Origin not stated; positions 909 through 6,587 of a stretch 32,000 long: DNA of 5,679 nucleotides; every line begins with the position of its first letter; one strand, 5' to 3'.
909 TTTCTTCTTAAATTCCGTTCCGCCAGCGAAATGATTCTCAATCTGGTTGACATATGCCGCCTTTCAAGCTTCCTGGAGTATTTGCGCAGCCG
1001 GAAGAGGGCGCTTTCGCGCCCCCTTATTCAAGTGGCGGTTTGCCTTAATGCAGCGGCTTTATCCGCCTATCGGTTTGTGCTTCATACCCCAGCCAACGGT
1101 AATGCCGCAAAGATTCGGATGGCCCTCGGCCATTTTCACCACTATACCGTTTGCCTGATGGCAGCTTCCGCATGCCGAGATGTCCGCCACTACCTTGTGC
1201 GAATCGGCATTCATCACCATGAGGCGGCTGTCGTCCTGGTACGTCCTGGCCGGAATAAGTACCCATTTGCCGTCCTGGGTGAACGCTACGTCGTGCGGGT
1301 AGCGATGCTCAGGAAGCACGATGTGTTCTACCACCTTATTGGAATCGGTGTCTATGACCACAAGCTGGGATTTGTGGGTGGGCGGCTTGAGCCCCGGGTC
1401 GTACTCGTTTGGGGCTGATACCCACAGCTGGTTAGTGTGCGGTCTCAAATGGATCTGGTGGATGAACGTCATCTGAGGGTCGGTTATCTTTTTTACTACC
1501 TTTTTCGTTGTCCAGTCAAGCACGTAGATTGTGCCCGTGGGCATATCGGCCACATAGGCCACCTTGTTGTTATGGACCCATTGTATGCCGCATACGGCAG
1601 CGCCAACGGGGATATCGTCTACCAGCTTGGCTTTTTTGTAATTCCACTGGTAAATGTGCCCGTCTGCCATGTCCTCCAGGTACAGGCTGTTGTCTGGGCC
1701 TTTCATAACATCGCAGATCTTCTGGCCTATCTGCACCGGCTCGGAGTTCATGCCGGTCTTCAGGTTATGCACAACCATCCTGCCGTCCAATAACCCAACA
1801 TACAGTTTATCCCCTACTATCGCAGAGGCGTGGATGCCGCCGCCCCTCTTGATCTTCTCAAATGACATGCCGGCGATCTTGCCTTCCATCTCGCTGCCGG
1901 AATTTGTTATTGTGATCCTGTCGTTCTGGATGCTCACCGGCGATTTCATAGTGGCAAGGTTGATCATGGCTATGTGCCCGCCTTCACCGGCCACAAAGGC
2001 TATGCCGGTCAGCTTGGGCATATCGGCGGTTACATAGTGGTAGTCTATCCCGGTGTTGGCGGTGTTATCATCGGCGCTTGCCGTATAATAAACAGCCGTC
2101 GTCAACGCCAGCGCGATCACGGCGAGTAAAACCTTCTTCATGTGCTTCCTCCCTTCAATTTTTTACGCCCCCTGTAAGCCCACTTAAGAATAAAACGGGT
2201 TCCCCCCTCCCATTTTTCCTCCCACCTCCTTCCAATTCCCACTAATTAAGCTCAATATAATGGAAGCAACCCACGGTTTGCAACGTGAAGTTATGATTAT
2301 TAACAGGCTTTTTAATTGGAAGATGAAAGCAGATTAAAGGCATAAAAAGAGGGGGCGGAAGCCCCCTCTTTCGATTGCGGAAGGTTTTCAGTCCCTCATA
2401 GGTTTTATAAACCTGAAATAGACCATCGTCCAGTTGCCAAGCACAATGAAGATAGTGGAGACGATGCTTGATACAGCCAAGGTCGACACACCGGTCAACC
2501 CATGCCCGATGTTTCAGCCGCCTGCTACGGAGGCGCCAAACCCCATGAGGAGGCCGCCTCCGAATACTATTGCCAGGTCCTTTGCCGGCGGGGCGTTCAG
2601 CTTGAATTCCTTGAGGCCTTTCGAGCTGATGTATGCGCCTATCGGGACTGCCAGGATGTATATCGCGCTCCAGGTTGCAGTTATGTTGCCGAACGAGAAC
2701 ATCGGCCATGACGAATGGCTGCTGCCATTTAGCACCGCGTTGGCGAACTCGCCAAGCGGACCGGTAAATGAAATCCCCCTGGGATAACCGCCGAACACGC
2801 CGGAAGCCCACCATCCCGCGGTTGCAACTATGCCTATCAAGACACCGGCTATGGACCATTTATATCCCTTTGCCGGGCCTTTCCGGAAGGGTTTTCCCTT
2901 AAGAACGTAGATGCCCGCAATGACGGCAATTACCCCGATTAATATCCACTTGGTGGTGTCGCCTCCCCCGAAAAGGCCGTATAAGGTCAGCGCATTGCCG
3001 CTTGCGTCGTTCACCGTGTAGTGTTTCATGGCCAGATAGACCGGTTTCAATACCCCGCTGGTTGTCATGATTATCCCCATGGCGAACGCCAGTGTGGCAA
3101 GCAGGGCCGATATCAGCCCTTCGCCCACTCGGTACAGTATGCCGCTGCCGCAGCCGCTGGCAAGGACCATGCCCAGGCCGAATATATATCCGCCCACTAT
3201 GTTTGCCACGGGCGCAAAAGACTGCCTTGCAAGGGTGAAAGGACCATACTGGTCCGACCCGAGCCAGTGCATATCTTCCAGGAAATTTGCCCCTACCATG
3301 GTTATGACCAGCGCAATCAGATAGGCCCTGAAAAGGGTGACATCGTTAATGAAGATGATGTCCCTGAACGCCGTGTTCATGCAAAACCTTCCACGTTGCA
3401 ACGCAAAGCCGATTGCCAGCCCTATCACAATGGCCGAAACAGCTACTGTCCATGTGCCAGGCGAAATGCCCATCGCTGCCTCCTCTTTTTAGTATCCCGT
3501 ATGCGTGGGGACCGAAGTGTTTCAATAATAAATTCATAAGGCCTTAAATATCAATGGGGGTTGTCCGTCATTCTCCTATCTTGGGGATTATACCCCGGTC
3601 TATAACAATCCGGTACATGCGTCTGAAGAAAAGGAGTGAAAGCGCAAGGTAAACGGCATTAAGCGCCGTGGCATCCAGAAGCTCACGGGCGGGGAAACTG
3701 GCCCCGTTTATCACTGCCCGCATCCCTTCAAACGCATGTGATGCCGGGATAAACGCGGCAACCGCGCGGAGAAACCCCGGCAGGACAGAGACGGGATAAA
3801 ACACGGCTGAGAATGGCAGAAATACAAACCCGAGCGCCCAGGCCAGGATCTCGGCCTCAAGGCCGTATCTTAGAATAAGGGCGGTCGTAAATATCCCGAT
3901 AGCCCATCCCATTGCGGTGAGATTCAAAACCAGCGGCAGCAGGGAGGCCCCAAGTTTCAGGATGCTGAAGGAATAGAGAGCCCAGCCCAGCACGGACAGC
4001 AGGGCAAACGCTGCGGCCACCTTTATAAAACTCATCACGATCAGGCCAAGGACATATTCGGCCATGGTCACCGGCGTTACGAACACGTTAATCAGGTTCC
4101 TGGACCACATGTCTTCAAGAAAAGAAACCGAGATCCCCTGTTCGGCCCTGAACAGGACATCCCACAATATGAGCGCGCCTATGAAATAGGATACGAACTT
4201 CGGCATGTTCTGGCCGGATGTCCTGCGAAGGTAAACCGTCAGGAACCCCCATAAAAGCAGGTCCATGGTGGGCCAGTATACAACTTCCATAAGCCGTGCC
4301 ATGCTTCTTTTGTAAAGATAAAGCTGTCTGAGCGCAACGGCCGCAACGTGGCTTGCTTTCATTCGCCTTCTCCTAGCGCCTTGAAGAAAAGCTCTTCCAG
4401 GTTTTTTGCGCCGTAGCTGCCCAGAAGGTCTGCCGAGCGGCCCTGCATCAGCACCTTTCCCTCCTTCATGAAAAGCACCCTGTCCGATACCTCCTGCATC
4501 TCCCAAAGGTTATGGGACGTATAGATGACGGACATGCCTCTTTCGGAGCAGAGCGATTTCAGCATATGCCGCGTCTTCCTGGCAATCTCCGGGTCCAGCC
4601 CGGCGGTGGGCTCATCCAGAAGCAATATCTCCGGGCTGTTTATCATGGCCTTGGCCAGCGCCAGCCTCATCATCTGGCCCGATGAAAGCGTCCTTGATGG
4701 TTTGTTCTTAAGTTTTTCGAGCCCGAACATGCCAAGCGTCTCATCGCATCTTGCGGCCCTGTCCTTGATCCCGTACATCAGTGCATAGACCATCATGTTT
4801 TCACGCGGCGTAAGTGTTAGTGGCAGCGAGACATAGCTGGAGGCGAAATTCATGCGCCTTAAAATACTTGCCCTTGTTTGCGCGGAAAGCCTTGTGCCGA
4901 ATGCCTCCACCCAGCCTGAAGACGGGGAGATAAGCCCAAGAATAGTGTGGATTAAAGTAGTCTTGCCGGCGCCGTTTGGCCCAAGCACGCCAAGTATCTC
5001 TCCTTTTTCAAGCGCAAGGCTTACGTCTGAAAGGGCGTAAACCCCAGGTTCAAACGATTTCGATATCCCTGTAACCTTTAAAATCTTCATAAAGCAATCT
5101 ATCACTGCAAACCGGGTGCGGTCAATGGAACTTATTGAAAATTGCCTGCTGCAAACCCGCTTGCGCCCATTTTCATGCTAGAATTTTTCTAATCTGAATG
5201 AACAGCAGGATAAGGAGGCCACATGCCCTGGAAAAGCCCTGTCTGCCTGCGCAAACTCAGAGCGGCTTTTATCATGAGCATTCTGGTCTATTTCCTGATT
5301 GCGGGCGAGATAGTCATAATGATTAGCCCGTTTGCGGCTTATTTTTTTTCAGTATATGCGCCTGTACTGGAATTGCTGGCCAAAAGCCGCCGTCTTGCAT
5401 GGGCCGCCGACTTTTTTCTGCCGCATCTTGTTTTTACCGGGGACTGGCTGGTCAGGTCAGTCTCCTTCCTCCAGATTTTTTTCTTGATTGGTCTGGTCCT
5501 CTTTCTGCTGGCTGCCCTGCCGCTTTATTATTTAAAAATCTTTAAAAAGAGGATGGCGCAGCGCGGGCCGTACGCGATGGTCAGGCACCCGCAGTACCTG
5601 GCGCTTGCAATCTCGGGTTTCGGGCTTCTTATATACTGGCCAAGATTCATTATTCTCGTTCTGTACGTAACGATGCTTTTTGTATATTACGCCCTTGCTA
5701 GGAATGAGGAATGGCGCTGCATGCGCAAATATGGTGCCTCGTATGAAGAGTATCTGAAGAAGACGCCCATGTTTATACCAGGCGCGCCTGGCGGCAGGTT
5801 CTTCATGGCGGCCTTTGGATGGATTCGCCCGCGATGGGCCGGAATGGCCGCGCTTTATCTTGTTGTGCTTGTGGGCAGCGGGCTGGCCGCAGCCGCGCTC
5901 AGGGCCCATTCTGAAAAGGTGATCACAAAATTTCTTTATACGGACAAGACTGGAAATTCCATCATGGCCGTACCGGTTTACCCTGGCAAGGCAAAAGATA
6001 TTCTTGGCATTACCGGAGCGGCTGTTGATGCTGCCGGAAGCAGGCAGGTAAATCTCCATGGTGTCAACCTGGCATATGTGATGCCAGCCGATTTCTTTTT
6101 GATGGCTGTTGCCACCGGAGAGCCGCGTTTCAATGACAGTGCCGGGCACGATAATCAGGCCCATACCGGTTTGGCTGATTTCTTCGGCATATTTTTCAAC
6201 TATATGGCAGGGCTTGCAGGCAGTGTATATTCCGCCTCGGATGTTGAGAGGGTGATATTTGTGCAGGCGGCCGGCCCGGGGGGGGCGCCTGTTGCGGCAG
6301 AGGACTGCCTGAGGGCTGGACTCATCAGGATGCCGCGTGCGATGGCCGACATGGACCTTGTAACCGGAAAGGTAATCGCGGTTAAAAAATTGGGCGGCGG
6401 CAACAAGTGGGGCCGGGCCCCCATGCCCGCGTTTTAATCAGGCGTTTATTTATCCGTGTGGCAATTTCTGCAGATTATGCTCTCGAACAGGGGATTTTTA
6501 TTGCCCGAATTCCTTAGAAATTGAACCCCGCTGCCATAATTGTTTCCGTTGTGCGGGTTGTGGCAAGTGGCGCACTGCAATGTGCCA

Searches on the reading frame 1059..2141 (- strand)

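Call 34: search_protein_families(library=pfam, proteins=[window:1059-2141:-], max_evalue=0.001)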
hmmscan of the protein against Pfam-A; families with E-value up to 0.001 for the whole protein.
window:1059-2141:- (360 aa): 6 families
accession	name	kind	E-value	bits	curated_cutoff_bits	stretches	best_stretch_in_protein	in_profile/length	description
PF25168.1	Beta-prop_WDR36-Utp21_2nd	-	5.3e-06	26.4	84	0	110-223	124-240/335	WDR36/Utp21 second beta-propeller domain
PF24807.1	WD40_CDC20-Fz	-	6e-06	26.2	200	1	158-245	199-286/292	CDC20/Fizzy WD40 domain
PF23414.1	Beta-prop_EML_2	-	1.1e-05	25.4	90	0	159-243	18-100/266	Echinoderm microtubule-associated protein second beta-propeller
PF13570.13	Beta-prop_ACSF4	-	4.4e-05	23.5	133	1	96-219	44-171/329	Beta-alanine-activating enzyme, beta-propeller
PF02239.22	Cytochrom_D1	-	0.00013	21.1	25.5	1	184-322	228-355/368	Cytochrome D1 heme domain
PF25174.1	Beta-prop_THOC3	-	0.00062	19.3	305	0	111-222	15-129/272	THOC3 beta-propeller domain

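Call 67: search_protein_families(library=ncbifam, proteins=[window:1059-2141:-], max_evalue=1)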
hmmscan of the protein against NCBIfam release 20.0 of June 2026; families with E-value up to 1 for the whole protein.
window:1059-2141:- (360 aa): 10 families
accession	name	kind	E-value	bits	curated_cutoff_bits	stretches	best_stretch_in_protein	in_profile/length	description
TIGR03866.1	PQQ_ABC_repeats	subfamily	7.3e-09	35.1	287.3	2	153-244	13-102/310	PQQ-dependent catabolism-associated beta-propeller protein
NF052460.1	L-NosZ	equivalog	7.4e-08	31.3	700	2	170-220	163-213/480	clade III lactonase-type nitrous-oxide reductase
TIGR02276.1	beta_rpt_yvtn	repeat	4.2e-06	26.6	27.85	1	193-220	4-31/42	beta-propeller repeat protein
NF052340.1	hydrazine_beta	equivalog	1.8e-05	24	560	2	171-320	107-248/372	hydrazine synthase subunit beta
NF052280.1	7_blade_YncE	equivalog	6.9e-05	21.8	400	2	190-223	225-258/338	7-bladed beta-propeller protein YncE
TIGR03907.1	QH_beta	equivalog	0.00071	18.8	223.2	1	256-306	9-59/338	quinohemoprotein amine dehydrogenase subunit beta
NF047391.1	SA0570_fam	equivalog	0.0034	17.3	125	1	124-174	34-86/167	SA0570 family protein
TIGR02604.1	Piru_Ver_Nterm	subfamily_domain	0.057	12.8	122.2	0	143-163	324-344/367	PVC-type heme-binding CxxCH protein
NF045722.1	c3_cytochr_TmcA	equivalog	0.091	12.6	114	1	293-330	28-66/125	acidic tetraheme cytochrome c3 TmcA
NF053838.1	hit_Bd0108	equivalog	0.11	13.1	40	1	1-33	1-35/94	predatory lifecycle switch protein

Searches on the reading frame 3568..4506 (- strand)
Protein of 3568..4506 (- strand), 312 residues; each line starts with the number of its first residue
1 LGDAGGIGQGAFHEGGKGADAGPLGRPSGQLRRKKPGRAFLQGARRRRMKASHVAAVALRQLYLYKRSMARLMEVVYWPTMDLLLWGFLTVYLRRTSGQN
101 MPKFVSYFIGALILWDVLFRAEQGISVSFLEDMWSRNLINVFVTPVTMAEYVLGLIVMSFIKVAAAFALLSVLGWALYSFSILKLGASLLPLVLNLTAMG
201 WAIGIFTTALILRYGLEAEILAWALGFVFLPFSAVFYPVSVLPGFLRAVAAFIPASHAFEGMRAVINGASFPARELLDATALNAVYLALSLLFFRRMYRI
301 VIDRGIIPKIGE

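Call 34: search_protein_families(library=pfam, proteins=[window:3568-4506:-], max_evalue=0.001)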
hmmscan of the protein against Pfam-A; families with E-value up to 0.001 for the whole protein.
window:3568-4506:- (312 aa): 2 families
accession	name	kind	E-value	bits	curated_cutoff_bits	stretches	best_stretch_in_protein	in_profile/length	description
PF12698.13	ABC2_membrane_3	-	2.2e-08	34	31.6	1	100-294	157-341/347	ABC-2 family transporter protein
PF01061.29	ABC2_membrane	-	8.5e-06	25.9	26.9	1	70-265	15-209/211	ABC-2 type transporter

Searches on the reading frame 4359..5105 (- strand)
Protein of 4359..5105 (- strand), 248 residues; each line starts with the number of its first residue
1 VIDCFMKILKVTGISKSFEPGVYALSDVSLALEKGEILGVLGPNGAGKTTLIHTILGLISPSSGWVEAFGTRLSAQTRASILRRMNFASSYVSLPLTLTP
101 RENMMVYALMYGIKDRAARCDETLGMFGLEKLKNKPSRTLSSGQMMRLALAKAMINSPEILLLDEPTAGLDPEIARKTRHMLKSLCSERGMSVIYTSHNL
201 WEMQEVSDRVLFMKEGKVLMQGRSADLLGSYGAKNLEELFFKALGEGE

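Call 34: search_protein_families(library=pfam, proteins=[window:4359-5105:-], max_evalue=0.001)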
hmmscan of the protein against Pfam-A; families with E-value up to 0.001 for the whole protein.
window:4359-5105:- (248 aa): 4 families
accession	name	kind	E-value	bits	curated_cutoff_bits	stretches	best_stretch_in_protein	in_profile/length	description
PF00005.33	ABC_tran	-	9.7e-31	107.6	25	1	25-168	1-137/137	ABC transporter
PF13304.12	AAA_21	-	3e-12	47.7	27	1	123-199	221-299/304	AAA domain, putative AbiEii toxin, Type IV TA system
PF02463.25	SMC_N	-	9e-06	25.7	40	0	139-210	136-211/220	RecF/RecN/SMC N terminal domain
PF13401.12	AAA_22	-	0.00073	20.3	27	0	37-194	7-119/130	AAA domain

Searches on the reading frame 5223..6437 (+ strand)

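Call 34: search_protein_families(library=pfam, proteins=[window:5223-6437:+], max_evalue=0.001)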
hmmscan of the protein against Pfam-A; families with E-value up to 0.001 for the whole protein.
window:5223-6437:+ (404 aa): 2 families
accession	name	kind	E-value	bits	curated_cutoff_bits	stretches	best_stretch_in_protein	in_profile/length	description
PF04191.18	PEMT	-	7.5e-07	30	25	1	103-171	31-103/105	Phospholipid methyltransferase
PF01222.22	ERG4_ERG24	-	0.00022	20.6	27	1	112-183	352-425/432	Ergosterol biosynthesis ERG4/ERG24 family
